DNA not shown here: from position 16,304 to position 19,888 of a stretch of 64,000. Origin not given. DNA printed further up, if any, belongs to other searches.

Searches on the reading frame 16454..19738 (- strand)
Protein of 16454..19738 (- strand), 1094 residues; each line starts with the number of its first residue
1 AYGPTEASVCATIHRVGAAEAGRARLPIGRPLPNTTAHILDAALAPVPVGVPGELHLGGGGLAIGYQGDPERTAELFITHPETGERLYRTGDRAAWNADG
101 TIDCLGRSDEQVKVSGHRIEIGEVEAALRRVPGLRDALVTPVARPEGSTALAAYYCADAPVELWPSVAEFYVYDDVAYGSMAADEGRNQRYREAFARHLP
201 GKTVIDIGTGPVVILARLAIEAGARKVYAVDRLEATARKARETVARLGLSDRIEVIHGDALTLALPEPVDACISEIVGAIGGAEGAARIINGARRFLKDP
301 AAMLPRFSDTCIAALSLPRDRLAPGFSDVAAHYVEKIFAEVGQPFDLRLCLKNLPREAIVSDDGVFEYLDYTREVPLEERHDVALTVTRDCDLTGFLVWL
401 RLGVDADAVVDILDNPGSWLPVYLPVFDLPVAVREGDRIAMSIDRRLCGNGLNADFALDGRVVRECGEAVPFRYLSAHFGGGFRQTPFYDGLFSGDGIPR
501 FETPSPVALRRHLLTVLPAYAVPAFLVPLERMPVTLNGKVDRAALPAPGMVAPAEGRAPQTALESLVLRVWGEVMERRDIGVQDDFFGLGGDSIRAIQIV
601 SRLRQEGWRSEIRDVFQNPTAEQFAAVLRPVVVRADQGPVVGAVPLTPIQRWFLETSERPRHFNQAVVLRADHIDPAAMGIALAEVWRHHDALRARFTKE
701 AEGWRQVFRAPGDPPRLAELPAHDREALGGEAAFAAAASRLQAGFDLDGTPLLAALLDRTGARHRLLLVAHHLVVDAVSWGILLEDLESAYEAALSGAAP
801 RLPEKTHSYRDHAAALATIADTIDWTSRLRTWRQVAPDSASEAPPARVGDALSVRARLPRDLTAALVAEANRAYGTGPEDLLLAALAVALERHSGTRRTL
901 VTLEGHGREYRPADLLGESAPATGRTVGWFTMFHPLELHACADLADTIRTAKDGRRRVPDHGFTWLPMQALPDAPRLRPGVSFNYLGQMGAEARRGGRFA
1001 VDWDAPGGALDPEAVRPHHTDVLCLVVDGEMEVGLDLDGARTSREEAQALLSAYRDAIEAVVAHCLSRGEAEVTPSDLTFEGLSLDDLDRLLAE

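Call 19: search_protein_families(library=pfam, proteins=[window:16454-19738:-], max_evalue=0.001)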
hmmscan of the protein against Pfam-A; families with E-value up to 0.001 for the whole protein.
window:16454-19738:- (1094 aa): 7 families
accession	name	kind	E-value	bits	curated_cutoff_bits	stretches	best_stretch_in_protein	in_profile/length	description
PF00668.25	Condensation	-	7.7e-51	173.6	30.6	1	643-1077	4-449/456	Condensation domain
PF00550.31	PP-binding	-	1.9e-12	47.7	20.8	1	567-627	3-66/67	Phosphopantetheine attachment site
PF00501.34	AMP-binding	-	6.7e-12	45.3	29.9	1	1-66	318-383/384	AMP-binding enzyme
PF13649.12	Methyltransf_25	-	3.2e-07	31.4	27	1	204-298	1-94/97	Methyltransferase domain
PF12847.13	Methyltransf_18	-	4.7e-07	30.4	27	1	199-282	12-93/151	Methyltransferase domain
PF13847.12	Methyltransf_31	-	3.8e-05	23.8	27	1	200-299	3-103/145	Methyltransferase domain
PF06325.19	PrmA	-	0.00036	20.6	22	1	199-277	160-235/296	Ribosomal protein L11 methyltransferase (PrmA)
